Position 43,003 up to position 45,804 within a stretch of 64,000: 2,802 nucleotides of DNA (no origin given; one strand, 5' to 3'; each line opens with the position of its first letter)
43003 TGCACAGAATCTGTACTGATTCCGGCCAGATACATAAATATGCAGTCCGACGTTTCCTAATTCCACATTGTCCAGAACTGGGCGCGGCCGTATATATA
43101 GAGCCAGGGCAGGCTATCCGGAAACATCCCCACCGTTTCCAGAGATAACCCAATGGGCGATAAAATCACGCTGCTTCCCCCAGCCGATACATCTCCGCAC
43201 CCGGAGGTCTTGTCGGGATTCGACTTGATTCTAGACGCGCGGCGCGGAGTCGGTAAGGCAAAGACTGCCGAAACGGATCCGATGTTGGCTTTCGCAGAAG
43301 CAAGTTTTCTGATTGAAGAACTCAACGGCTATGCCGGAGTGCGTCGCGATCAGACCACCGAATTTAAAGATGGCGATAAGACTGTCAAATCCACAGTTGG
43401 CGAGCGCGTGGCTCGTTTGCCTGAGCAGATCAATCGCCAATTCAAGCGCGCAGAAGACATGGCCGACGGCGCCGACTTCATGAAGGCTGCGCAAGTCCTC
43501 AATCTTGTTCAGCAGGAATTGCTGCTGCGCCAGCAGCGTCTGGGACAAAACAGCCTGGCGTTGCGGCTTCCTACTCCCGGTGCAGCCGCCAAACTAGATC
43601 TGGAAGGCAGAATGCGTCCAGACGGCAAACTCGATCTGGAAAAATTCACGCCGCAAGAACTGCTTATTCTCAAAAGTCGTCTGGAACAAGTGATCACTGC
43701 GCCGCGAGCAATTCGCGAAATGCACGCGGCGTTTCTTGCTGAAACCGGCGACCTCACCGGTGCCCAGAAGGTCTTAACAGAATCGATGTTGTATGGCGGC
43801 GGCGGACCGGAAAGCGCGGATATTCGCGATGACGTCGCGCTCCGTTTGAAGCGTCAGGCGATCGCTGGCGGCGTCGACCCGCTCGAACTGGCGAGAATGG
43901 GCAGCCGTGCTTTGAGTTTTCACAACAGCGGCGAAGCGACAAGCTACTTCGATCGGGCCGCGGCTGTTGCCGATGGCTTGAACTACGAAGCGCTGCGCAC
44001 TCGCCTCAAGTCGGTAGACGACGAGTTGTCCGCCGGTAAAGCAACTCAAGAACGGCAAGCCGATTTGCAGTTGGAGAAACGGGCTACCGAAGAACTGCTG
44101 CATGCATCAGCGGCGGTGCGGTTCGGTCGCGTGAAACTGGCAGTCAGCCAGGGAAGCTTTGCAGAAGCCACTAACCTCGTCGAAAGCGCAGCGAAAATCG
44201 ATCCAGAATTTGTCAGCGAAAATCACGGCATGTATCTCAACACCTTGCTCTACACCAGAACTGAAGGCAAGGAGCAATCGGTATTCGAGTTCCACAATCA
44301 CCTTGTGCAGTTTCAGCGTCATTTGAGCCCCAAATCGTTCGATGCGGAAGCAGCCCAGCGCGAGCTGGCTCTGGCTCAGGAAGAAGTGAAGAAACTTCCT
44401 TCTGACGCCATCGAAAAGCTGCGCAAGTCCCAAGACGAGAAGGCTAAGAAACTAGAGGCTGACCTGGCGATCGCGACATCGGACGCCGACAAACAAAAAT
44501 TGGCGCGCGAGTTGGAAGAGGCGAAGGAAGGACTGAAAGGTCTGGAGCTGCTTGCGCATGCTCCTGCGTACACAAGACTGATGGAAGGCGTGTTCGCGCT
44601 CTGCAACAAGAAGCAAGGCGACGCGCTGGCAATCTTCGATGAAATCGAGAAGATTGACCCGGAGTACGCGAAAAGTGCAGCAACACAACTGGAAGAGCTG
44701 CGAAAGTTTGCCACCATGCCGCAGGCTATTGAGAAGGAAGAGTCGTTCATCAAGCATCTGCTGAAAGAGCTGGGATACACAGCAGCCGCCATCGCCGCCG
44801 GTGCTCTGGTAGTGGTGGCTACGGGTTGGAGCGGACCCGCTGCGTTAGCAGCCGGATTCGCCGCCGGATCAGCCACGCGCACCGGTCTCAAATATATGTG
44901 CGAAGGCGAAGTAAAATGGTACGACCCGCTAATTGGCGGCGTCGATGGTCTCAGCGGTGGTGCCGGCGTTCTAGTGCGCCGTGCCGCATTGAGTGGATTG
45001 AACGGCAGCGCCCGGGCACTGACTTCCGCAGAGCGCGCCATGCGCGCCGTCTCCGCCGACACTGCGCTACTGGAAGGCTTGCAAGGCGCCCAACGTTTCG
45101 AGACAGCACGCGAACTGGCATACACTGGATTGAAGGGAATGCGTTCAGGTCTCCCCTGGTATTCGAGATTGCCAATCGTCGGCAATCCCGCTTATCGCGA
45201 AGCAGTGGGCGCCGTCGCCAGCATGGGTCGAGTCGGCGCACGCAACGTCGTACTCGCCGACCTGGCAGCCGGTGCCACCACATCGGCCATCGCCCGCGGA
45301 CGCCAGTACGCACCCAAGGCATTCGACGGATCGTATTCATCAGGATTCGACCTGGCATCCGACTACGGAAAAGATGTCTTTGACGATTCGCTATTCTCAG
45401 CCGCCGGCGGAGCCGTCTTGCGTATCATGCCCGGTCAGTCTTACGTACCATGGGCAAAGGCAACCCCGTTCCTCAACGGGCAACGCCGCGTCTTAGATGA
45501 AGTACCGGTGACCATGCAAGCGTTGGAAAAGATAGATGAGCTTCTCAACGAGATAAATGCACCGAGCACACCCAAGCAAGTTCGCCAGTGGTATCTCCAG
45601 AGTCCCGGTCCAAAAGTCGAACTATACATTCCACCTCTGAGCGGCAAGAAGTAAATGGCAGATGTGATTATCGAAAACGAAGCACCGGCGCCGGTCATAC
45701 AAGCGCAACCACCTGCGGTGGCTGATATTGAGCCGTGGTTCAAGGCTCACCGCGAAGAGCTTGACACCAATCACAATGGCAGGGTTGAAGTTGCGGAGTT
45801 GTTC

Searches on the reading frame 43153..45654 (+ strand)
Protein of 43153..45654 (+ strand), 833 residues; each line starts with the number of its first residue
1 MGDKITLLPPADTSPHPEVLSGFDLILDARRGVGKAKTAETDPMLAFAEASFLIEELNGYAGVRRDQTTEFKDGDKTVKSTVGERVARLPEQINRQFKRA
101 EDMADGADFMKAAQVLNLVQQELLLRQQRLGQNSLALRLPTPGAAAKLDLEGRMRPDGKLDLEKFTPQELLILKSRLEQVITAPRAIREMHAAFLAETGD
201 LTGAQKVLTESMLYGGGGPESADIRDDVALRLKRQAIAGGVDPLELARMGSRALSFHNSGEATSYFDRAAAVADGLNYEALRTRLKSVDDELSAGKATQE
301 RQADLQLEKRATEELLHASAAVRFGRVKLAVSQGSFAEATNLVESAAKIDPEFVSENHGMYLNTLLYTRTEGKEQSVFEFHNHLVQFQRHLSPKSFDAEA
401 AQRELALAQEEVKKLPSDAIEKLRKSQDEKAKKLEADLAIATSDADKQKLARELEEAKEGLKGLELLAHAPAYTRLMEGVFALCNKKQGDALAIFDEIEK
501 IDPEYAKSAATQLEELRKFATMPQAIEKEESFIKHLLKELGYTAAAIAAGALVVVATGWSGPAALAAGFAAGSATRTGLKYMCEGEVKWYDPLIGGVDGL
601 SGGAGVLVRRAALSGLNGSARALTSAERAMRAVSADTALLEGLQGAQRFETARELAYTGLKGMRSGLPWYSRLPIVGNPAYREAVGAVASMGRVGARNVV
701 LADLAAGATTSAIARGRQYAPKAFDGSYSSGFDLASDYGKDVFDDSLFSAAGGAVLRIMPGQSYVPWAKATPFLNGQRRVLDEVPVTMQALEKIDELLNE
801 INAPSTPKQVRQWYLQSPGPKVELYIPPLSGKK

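Call 3: search_protein_families(library=pfam, proteins=[window:43153-45654:+], max_evalue=1)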
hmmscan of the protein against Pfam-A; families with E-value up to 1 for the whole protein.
window:43153-45654:+ (833 aa): 0 families

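Call 4: search_protein_families(library=ncbifam, proteins=[window:43153-45654:+], max_evalue=1)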
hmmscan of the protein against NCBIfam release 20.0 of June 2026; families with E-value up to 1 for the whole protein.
window:43153-45654:+ (833 aa): 1 family
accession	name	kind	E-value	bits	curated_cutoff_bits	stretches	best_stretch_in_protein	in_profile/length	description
NF058644.1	CurcmRedCuraProt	equivalog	0.022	13.8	440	1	658-751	119-207/336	NADPH-dependent curcumin/dihydrocurcumin reductase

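Call 24: find_homologous_proteins(query=window:43153-45654:+)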
Query window:43153-45654:+ (833 aa): 1 proteins with E <= 0.001 among 8000 candidates.
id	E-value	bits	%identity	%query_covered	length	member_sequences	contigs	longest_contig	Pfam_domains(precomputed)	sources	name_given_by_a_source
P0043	0.0e+0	1773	98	100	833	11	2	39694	-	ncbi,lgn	-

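Call 51: search_protein_families(library=padloc, proteins=[window:43153-45654:+], max_evalue=0.01)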
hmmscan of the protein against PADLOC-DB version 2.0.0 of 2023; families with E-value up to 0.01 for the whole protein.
window:43153-45654:+ (833 aa): 0 families

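Call 54: search_solved_structures(query=A4, max_evalue=1)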
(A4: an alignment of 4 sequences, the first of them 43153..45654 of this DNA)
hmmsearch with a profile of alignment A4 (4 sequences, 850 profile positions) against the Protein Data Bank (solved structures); distinct sequences matched with E-value up to 1: 2.
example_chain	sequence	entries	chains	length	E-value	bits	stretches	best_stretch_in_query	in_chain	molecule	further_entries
7mq8_SY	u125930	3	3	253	0.63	11.4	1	77-187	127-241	Probable U3 small nucleolar RNA-associated protein 11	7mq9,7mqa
5j2l_B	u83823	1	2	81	0.97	10.8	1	408-474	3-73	protein design 2L4HC2_11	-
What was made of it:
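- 43153..45654 (+): Partner gene: 833-aa orphan protein with no Pfam, NCBIfam, PADLOC or PDB match. Its stop codon directly abuts the calpain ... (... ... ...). No family hits (calls 3, 4, 51, 54).
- The partner has no recognisable domain (calls 3, 4, 51, 54), so its role is conjecture.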

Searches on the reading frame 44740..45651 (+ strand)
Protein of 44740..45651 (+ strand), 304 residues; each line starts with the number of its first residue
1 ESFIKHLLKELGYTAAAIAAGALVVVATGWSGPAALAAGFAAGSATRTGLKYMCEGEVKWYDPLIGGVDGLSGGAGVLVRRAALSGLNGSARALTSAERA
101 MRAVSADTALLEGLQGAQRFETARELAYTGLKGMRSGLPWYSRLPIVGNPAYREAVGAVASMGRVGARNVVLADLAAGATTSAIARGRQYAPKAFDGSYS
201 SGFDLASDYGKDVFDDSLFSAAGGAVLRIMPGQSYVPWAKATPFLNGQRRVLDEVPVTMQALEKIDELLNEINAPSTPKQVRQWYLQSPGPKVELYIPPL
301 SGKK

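Call 56: find_homologous_proteins(query=window:44740-45651:+, max_evalue=0.001)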
Query window:44740-45651:+ (304 aa): 2 proteins with E <= 0.001 among 8000 candidates.
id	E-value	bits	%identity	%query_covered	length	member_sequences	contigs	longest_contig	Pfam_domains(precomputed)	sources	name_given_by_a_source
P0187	1.4e-123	430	97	67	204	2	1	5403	-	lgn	-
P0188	1.3e-87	312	54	97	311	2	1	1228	-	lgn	-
